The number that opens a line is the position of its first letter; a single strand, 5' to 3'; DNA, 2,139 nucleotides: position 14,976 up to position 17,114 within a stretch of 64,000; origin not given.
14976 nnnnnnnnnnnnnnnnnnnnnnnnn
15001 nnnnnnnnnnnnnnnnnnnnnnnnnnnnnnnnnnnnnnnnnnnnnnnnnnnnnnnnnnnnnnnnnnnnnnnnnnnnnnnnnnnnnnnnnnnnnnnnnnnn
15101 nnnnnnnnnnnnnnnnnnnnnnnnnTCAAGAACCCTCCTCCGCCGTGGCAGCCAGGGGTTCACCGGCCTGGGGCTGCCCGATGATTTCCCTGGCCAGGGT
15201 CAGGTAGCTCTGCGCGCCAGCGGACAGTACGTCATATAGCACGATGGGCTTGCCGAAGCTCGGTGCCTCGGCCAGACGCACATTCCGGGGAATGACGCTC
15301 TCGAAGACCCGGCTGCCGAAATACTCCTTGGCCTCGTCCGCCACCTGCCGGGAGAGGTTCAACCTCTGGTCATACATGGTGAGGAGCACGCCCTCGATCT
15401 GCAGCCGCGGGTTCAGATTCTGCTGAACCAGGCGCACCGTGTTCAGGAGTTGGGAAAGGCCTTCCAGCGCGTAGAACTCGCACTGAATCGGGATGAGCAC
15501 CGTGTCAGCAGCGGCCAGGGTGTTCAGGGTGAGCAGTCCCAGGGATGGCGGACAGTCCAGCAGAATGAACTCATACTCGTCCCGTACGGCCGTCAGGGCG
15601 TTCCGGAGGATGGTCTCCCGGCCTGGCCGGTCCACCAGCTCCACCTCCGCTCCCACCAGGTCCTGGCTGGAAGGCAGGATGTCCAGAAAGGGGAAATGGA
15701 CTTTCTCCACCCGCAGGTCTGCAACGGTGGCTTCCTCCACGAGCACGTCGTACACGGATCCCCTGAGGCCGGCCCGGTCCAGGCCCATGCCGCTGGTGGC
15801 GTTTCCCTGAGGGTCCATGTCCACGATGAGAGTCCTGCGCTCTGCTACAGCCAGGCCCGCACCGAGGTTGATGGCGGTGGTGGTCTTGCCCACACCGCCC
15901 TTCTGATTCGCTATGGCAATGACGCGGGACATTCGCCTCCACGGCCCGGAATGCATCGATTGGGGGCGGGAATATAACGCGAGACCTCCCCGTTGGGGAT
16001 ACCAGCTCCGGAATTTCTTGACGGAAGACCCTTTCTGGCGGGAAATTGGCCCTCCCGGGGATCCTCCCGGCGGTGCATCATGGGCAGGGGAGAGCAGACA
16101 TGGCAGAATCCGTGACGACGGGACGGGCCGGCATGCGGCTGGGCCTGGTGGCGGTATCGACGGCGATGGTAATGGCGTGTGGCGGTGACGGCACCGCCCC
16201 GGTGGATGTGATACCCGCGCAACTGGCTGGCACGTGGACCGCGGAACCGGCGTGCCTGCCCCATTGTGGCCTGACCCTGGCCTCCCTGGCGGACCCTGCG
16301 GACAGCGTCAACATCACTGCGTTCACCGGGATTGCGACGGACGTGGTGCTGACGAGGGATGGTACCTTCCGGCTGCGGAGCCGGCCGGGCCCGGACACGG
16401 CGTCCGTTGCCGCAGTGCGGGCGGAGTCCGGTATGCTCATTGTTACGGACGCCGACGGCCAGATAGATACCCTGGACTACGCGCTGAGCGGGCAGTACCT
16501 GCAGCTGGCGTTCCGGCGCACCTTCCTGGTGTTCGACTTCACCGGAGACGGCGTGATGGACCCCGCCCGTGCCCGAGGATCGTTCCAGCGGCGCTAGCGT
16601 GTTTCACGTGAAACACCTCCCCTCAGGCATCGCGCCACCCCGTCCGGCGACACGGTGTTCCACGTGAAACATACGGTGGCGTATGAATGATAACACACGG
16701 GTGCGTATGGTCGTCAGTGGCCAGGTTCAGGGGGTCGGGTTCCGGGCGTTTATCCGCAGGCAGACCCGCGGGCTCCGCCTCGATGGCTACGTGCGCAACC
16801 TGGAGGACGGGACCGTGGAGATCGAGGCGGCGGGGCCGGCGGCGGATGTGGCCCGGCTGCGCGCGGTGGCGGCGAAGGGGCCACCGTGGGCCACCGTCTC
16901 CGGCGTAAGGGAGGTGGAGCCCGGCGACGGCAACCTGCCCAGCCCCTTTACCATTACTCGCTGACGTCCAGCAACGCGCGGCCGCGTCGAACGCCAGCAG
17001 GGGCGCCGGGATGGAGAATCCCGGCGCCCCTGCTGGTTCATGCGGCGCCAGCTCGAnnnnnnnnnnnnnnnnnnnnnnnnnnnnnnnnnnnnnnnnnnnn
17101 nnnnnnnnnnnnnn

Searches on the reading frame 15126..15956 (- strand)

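Call 56: search_protein_families(library=pfam, proteins=[window:15126-15956:-], max_evalue=0.00001)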
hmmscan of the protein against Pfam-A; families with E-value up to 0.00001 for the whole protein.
window:15126-15956:- (276 aa): 6 families
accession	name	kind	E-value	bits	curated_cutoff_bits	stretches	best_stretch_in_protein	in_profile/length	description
PF13614.12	AAA_31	-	7.5e-66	221.9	27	1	11-187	2-177/177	AAA domain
PF01656.29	CbiA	-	3.1e-28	98.7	25.4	1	13-238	1-125/125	CobQ/CobB/MinD/ParA nucleotide binding domain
PF06564.18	CBP_BcsQ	-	2.7e-10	40.6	21.3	1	12-256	3-231/234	Cellulose biosynthesis protein BcsQ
PF00142.24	Fer4_NifH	-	1.2e-09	38.5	25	1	18-88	7-75/271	4Fe-4S iron sulfur cluster binding proteins, NifH/frxC family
PF09140.17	MipZ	-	3.5e-09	36.8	20.7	1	11-169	1-141/262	ATPase MipZ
PF10609.15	ParA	-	7.1e-09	35.9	27.1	1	9-144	2-128/246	NUBPL iron-transfer P-loop NTPase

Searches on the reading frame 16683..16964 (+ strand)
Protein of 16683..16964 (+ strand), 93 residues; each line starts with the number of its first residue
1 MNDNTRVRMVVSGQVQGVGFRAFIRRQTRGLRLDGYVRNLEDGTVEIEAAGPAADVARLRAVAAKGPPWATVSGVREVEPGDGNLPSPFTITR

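Call 57: search_protein_families(library=pfam, proteins=[window:16683-16964:+], max_evalue=0.00001)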
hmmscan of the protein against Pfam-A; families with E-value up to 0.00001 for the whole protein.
window:16683-16964:+ (93 aa): 1 family
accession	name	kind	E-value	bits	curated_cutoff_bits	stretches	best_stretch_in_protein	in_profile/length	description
PF00708.24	Acylphosphatase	-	3.5e-20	72.5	22.5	1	8-77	2-71/85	Acylphosphatase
